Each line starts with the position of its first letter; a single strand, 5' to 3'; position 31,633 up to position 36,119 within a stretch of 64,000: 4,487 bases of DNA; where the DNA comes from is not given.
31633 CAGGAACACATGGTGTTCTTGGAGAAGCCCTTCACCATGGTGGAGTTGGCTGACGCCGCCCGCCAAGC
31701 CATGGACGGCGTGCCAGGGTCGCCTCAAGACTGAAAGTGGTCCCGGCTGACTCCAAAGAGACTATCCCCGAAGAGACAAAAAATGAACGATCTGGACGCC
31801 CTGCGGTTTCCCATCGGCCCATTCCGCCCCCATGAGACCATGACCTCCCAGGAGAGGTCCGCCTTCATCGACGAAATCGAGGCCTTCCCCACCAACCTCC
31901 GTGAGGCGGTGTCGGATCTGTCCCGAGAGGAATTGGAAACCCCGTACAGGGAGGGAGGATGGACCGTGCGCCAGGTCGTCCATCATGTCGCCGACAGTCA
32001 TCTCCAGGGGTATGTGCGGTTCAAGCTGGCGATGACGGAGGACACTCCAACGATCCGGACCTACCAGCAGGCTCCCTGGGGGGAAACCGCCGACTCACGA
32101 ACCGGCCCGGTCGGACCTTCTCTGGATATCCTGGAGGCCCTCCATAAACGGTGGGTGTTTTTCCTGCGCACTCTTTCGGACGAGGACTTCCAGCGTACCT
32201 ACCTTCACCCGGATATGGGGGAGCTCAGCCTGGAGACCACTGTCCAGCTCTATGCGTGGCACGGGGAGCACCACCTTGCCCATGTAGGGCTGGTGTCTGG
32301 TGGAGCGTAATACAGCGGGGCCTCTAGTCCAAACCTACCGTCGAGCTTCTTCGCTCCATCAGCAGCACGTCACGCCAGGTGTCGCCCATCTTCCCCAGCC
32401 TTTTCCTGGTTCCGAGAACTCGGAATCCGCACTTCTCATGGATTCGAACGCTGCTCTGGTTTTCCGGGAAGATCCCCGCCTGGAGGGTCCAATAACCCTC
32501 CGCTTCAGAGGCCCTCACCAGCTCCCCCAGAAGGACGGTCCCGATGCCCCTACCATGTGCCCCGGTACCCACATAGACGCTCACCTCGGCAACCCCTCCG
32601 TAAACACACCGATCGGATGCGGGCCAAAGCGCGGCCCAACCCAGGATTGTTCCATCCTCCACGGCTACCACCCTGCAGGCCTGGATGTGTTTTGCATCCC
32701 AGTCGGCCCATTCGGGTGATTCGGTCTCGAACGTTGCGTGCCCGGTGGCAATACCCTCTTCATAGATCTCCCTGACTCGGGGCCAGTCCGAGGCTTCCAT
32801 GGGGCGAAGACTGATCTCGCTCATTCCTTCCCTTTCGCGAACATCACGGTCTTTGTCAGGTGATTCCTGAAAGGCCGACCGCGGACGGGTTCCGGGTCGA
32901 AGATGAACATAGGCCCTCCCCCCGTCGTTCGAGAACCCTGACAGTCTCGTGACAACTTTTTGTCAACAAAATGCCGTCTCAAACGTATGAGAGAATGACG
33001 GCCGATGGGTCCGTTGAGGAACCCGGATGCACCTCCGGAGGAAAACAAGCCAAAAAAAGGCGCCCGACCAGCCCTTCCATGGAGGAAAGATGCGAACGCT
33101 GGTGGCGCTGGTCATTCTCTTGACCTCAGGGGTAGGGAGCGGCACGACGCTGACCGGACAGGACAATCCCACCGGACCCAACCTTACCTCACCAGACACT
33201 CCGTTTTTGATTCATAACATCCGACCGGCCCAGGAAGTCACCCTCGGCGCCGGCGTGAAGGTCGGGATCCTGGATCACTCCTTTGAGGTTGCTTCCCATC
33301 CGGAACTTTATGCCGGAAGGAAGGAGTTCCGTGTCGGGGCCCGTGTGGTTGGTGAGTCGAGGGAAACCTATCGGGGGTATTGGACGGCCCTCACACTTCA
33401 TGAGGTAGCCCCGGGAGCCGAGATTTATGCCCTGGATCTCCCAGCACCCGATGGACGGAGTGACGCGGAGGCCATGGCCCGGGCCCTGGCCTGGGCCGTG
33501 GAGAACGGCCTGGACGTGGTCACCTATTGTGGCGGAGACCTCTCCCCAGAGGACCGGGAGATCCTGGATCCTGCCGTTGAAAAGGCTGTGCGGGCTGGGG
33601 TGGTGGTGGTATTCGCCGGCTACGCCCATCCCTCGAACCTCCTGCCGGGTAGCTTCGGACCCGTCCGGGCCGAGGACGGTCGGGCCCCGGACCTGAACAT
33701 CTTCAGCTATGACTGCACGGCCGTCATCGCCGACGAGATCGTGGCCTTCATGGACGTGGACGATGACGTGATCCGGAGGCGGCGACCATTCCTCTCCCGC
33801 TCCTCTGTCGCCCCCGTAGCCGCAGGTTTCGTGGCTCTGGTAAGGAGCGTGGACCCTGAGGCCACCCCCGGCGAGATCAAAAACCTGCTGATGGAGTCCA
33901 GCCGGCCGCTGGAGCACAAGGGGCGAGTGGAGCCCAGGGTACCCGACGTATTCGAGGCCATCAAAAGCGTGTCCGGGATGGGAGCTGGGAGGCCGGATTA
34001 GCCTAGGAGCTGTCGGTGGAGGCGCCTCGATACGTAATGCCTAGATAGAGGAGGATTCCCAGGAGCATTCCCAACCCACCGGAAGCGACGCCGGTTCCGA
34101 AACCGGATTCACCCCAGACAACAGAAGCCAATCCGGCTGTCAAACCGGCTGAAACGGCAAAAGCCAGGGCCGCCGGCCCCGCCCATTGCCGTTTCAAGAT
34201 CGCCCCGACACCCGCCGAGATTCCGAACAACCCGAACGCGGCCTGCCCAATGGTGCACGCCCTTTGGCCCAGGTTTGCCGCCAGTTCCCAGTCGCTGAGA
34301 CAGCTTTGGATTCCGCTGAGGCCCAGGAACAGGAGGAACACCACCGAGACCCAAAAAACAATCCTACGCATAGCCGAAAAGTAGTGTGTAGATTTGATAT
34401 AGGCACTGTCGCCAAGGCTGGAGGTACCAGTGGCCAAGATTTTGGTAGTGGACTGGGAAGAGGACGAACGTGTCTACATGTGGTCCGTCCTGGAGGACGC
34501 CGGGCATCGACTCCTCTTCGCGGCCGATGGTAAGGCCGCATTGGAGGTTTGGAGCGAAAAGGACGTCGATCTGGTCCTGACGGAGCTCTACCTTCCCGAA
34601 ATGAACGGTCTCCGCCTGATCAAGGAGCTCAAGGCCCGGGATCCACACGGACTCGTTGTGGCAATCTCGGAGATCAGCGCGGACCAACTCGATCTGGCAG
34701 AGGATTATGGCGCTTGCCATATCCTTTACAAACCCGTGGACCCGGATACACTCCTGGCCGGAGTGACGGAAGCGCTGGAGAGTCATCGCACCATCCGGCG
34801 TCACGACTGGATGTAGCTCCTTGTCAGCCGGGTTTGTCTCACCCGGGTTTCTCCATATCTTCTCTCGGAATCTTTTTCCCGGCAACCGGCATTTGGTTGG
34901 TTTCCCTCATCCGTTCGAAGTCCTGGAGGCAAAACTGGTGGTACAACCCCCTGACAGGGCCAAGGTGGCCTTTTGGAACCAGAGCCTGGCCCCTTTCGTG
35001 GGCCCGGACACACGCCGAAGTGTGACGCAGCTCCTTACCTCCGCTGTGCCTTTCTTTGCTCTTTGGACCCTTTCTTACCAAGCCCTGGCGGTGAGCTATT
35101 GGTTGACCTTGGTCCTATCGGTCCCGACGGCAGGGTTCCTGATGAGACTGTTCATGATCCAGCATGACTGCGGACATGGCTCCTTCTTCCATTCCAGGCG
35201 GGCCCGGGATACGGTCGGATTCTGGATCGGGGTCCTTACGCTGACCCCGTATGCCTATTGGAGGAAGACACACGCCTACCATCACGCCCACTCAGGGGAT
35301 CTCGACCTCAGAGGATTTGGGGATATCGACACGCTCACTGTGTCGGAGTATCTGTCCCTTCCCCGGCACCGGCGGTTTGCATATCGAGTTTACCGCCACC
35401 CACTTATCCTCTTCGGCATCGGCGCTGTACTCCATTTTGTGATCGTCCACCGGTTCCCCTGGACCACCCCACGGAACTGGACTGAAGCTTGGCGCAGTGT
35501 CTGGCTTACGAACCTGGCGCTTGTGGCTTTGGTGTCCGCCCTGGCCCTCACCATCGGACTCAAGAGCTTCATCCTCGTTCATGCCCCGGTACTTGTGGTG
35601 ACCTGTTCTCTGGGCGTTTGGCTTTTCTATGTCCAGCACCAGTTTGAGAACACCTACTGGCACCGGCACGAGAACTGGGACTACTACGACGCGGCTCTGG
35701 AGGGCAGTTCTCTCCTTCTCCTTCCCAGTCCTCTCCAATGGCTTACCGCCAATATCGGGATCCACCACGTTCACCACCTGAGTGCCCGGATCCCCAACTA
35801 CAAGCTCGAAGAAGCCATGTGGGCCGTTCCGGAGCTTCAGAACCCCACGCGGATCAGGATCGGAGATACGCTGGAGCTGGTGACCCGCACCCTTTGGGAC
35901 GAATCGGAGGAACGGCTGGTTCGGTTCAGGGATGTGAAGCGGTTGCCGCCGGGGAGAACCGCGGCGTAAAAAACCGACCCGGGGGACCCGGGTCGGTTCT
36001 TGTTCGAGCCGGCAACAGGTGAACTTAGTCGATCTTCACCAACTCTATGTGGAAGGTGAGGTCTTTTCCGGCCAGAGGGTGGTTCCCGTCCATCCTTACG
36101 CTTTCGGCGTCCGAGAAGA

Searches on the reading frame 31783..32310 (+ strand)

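Call 25: search_protein_families(library=pfam, proteins=[window:31783-32310:+], max_evalue=0.00001)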
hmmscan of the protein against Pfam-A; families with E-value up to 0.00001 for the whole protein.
window:31783-32310:+ (175 aa): 2 families
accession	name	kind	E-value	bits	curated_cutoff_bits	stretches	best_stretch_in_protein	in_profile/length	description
PF12867.12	DinB_2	-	1.4e-21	77.7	24.8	1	33-167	3-127/128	DinB superfamily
PF11716.13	MDMPI_N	-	9.3e-06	26.8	24.2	1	37-139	6-108/140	Mycothiol maleylpyruvate isomerase N-terminal domain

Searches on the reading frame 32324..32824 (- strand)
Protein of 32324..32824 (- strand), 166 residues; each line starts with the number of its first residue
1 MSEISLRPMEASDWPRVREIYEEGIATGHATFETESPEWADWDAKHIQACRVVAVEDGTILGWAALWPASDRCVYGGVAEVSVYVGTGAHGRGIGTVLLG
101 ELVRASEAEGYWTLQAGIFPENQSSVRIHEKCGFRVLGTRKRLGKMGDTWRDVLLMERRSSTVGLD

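Call 25: search_protein_families(library=pfam, proteins=[window:32324-32824:-], max_evalue=0.00001)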
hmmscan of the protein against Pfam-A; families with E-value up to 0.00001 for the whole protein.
window:32324-32824:- (166 aa): 4 families
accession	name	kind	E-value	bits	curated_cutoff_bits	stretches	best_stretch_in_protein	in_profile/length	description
PF00583.31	Acetyltransf_1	-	1.6e-14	54.6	20.7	1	33-134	18-116/116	Acetyltransferase (GNAT) family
PF13302.13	Acetyltransf_3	-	9.3e-12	46.3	25.4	1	5-135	3-138/138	Acetyltransferase (GNAT) domain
PF13508.13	Acetyltransf_7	-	3.3e-08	34.2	27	1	52-135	6-83/84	Acetyltransferase (GNAT) domain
PF13420.13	Acetyltransf_4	-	5.7e-08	33.4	24.3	1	9-153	4-153/155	Acetyltransferase (GNAT) domain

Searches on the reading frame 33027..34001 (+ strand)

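Call 26: search_protein_families(library=pfam, proteins=[window:33027-34001:+], max_evalue=0.0001)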
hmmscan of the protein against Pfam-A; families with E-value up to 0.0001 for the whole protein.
window:33027-34001:+ (324 aa): 1 family
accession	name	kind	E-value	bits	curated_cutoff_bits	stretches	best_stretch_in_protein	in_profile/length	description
PF00082.27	Peptidase_S8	-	1.5e-11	44.6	21.8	1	124-197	74-150/288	Subtilase family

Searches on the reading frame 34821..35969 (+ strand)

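Call 26: search_protein_families(library=pfam, proteins=[window:34821-35969:+], max_evalue=0.0001)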
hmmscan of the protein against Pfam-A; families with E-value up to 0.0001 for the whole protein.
window:34821-35969:+ (382 aa): 1 family
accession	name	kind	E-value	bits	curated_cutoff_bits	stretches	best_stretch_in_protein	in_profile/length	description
PF00487.30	FA_desaturase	-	2.4e-29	103.3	29.7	1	94-339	3-241/253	Fatty acid desaturase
